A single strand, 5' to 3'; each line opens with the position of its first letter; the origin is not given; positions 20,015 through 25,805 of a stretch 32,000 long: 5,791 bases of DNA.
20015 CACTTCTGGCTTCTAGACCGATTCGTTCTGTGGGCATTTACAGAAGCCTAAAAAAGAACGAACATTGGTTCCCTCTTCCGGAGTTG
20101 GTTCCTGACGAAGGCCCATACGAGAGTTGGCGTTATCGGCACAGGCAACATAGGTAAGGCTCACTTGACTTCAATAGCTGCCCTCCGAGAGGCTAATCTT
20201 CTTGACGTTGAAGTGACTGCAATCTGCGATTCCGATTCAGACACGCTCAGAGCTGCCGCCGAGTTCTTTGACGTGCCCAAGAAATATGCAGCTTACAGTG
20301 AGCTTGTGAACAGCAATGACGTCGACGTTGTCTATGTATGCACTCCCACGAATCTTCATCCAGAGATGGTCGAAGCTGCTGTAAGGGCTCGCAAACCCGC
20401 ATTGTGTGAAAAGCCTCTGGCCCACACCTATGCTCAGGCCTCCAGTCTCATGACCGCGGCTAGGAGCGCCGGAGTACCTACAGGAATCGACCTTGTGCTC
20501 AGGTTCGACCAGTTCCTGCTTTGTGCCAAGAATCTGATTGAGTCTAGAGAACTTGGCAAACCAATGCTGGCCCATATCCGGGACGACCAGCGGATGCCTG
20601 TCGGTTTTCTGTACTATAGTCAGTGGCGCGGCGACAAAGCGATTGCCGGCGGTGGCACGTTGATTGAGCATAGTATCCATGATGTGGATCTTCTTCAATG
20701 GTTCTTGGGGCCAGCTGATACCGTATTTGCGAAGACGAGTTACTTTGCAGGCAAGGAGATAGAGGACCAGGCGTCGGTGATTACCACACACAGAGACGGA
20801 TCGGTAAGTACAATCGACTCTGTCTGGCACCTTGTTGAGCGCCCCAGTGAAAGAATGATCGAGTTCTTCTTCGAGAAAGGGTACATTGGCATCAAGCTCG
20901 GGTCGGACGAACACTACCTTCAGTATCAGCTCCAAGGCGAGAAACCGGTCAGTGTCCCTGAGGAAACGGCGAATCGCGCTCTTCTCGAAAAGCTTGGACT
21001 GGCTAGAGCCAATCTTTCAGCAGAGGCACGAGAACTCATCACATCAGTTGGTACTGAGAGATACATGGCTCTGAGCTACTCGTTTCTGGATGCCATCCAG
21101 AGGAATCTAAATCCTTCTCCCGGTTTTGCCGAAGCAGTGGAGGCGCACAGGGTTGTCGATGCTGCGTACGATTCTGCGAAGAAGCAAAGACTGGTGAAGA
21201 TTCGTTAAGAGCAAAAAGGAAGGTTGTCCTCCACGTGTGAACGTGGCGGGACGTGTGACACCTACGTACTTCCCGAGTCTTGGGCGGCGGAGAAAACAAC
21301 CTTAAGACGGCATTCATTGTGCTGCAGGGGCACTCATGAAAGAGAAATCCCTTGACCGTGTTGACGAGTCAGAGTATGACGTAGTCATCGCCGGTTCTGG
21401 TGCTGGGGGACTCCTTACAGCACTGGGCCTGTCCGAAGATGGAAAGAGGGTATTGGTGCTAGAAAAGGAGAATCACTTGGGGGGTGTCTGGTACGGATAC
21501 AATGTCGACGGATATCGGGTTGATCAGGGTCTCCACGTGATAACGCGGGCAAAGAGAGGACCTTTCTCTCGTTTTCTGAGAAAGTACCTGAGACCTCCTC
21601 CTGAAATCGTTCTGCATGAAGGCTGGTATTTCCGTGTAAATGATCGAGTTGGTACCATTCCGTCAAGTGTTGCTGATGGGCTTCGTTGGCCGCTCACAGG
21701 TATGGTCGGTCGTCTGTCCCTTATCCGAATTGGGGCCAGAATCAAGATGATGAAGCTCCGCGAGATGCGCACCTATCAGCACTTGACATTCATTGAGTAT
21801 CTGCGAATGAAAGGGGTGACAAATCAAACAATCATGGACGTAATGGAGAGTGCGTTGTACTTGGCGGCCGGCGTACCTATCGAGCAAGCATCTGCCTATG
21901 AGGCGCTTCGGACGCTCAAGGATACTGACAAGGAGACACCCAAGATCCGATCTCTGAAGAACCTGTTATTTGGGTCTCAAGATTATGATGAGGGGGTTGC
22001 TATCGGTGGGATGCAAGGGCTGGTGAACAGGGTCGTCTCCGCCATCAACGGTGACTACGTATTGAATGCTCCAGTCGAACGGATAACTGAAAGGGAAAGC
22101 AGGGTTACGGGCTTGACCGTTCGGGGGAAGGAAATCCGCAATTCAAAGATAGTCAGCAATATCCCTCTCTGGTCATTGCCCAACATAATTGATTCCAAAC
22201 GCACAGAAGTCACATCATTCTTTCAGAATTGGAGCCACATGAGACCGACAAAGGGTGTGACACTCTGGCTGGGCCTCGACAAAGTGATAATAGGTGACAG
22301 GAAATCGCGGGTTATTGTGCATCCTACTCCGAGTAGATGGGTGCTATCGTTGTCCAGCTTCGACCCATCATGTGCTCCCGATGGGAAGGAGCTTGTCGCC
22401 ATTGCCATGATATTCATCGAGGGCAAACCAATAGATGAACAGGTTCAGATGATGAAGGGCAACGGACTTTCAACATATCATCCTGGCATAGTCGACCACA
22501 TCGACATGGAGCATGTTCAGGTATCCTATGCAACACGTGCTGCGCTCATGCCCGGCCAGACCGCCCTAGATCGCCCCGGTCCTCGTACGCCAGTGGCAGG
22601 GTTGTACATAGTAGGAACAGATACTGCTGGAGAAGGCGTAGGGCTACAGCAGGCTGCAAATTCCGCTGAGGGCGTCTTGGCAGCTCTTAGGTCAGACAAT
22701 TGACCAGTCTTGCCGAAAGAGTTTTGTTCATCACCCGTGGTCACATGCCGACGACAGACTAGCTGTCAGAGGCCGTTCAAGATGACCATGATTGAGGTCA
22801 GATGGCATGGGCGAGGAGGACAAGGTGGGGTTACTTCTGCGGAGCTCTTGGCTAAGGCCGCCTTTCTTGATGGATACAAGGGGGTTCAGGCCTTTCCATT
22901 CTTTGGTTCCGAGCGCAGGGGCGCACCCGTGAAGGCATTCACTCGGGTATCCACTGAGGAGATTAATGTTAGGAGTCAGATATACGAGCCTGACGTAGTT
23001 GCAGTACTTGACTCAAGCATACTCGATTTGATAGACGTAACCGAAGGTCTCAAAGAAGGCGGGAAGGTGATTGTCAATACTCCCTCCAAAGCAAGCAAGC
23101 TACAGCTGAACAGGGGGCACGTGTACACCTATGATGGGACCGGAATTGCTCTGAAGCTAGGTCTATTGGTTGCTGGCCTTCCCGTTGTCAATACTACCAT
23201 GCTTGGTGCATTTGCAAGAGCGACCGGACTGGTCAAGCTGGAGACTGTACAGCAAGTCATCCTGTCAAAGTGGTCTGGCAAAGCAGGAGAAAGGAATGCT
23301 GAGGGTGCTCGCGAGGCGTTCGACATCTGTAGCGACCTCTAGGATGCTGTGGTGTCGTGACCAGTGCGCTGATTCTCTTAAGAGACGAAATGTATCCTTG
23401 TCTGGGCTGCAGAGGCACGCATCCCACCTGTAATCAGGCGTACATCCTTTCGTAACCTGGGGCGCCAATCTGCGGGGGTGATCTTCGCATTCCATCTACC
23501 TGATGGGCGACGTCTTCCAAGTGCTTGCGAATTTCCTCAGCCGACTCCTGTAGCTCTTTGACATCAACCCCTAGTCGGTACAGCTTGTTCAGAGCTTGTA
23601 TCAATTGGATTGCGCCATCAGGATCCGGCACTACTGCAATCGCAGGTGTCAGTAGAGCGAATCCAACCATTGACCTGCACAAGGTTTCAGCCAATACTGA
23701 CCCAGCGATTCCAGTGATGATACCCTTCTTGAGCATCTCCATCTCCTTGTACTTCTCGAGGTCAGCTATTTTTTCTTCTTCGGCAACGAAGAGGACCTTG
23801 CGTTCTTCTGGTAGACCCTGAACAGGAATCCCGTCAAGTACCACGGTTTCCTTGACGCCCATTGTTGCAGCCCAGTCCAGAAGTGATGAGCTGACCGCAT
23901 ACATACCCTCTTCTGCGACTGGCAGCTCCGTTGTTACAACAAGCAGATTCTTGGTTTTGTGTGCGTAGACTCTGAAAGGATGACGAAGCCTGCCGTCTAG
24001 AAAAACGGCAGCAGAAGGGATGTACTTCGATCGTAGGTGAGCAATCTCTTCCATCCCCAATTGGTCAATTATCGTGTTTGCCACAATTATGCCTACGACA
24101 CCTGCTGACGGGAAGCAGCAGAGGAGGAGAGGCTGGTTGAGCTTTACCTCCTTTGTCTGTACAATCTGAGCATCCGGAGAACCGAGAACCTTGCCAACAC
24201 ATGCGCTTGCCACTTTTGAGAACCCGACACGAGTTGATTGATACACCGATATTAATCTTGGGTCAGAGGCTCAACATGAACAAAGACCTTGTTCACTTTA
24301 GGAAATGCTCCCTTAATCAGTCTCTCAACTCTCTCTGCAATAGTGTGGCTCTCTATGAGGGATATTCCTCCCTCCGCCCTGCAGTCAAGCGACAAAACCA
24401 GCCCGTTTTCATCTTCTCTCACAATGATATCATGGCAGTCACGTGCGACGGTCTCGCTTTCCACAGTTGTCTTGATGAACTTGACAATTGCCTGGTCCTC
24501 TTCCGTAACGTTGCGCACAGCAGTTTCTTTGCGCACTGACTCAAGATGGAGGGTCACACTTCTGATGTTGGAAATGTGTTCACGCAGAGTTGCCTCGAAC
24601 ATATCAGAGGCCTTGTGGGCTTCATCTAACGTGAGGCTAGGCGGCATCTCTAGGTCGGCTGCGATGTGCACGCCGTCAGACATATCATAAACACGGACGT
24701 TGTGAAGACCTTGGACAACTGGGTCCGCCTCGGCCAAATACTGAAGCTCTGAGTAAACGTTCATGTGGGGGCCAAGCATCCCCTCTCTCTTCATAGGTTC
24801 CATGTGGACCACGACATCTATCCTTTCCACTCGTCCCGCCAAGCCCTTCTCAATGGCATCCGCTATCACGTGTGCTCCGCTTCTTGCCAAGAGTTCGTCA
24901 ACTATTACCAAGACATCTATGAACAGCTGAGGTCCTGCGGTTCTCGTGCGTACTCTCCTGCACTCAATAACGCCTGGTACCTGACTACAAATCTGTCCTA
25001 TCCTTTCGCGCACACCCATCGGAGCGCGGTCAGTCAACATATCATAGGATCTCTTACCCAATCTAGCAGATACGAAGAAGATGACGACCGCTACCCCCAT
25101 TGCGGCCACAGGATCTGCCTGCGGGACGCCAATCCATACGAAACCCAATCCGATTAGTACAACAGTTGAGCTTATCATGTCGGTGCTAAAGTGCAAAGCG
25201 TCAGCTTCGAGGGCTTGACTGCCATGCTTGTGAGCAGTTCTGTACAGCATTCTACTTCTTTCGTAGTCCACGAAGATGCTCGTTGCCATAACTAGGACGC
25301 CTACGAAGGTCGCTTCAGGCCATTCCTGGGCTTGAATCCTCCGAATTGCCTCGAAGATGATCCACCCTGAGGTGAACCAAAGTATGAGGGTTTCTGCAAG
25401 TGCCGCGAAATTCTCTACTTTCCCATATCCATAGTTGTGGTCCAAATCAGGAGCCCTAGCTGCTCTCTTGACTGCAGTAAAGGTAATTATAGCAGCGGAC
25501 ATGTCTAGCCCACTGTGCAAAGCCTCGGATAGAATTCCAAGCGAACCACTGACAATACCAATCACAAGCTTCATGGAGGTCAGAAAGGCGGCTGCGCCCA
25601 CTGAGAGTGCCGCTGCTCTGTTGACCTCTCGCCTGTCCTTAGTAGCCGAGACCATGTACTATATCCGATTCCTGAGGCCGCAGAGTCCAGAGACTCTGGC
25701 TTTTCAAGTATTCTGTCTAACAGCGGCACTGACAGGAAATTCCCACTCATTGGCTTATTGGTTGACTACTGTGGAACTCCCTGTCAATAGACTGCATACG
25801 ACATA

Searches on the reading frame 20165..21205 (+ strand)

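Call 74: search_protein_families(library=pfam, proteins=[window:20165-21205:+], max_evalue=0.001)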
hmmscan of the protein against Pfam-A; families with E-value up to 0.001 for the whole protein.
window:20165-21205:+ (347 aa): 3 families
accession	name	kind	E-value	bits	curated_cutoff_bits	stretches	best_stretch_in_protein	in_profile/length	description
PF01408.29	GFO_IDH_MocA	-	4.6e-22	79.4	24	1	14-104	25-114/120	Oxidoreductase family, NAD-binding Rossmann fold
PF22725.1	GFO_IDH_MocA_C3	-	2.9e-21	76.2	27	1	121-241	4-123/124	GFO/IDH/MocA C-terminal domain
PF02894.22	GFO_IDH_MocA_C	-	7.8e-18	65.5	22.9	1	122-346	1-218/218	Oxidoreductase family, C-terminal alpha/beta domain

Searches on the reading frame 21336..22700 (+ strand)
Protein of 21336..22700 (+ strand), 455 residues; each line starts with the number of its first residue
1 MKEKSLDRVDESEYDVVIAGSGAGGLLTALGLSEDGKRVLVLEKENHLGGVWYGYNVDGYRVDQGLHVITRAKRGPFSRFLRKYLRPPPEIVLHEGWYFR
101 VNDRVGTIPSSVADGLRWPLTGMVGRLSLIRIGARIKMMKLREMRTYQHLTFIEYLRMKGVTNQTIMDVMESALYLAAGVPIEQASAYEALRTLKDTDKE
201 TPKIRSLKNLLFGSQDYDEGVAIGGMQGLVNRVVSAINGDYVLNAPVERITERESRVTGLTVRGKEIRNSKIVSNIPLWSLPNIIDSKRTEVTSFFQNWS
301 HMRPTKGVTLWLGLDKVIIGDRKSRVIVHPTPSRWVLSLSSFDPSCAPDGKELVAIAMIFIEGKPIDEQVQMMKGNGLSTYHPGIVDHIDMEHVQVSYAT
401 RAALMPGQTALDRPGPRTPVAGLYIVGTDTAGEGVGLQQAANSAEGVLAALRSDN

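Call 74: search_protein_families(library=pfam, proteins=[window:21336-22700:+], max_evalue=0.001)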
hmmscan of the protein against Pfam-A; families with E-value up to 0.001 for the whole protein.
window:21336-22700:+ (455 aa): 9 families
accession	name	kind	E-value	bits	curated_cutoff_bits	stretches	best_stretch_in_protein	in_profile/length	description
PF01593.30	Amino_oxidase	-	1.7e-18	67.6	19.8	1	24-444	2-435/443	Flavin containing amine oxidoreductase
PF13450.12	NAD_binding_8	-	2.7e-14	53.6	21.9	1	18-83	1-67/68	NAD(P)-binding Rossmann-like domain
PF00890.30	FAD_binding_2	-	1.8e-06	27.8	20.4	1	15-50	1-36/414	FAD binding domain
PF12831.13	FAD_oxidored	-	3.5e-06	27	27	1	15-52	1-38/416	FAD dependent oxidoreductase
PF01266.30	DAO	-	1.7e-05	25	27.9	1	15-50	1-37/353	FAD dependent oxidoreductase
PF01494.25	FAD_binding_3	-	0.00021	21.1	22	1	13-46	1-34/349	FAD binding domain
PF01946.23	Thi4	-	0.00022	21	26.2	1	7-54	11-60/235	Thi4 family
PF03486.20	HI0933_like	-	0.00027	20.9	50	1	15-49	2-36/244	HI0933-like protein Rossmann domain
PF00996.24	GDI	-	0.00048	19.2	23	0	12-50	3-41/436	GDP dissociation inhibitor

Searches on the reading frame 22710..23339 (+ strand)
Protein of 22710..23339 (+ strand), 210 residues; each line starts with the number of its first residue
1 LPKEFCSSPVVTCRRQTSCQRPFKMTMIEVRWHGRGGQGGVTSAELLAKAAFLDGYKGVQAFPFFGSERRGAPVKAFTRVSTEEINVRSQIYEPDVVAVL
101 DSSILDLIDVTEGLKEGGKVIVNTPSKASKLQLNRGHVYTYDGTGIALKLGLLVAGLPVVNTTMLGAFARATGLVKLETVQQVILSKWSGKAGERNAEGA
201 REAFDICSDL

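Call 74: search_protein_families(library=pfam, proteins=[window:22710-23339:+], max_evalue=0.001)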
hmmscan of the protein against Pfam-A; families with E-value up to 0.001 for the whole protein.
window:22710-23339:+ (210 aa): 1 family
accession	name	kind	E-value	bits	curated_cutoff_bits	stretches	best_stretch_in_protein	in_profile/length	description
PF01558.24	POR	-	1.8e-35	123.1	27.4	1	36-204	1-172/173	Pyruvate ferredoxin/flavodoxin oxidoreductase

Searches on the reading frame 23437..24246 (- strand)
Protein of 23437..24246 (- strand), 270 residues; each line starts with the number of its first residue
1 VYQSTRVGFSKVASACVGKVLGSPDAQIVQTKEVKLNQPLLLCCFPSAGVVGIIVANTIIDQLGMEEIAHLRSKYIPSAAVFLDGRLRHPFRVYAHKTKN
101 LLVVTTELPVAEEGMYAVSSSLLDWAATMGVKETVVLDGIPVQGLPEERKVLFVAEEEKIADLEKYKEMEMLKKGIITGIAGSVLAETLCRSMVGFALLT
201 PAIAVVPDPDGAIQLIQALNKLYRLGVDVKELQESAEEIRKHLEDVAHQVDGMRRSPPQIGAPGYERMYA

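Call 74: search_protein_families(library=pfam, proteins=[window:23437-24246:-], max_evalue=0.001)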
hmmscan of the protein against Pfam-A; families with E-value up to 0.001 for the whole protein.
window:23437-24246:- (270 aa): 1 family
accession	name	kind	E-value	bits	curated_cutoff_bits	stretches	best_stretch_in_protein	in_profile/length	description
PF09754.15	PAC2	-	1.1e-38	133.7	25.8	1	45-246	5-214/215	PAC2 family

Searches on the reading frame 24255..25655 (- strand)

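Call 74: search_protein_families(library=pfam, proteins=[window:24255-25655:-], max_evalue=0.001)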
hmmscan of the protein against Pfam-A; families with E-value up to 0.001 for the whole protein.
window:24255-25655:- (467 aa): 2 families
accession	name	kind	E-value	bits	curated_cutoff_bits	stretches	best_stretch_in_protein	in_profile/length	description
PF01545.26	Cation_efflux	-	1.8e-40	139.3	26.6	1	17-207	3-197/198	Cation efflux family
PF16916.11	ZT_dimer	-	7.4e-40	135.3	26.7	3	216-287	6-77/78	Dimerisation domain of Zinc Transporter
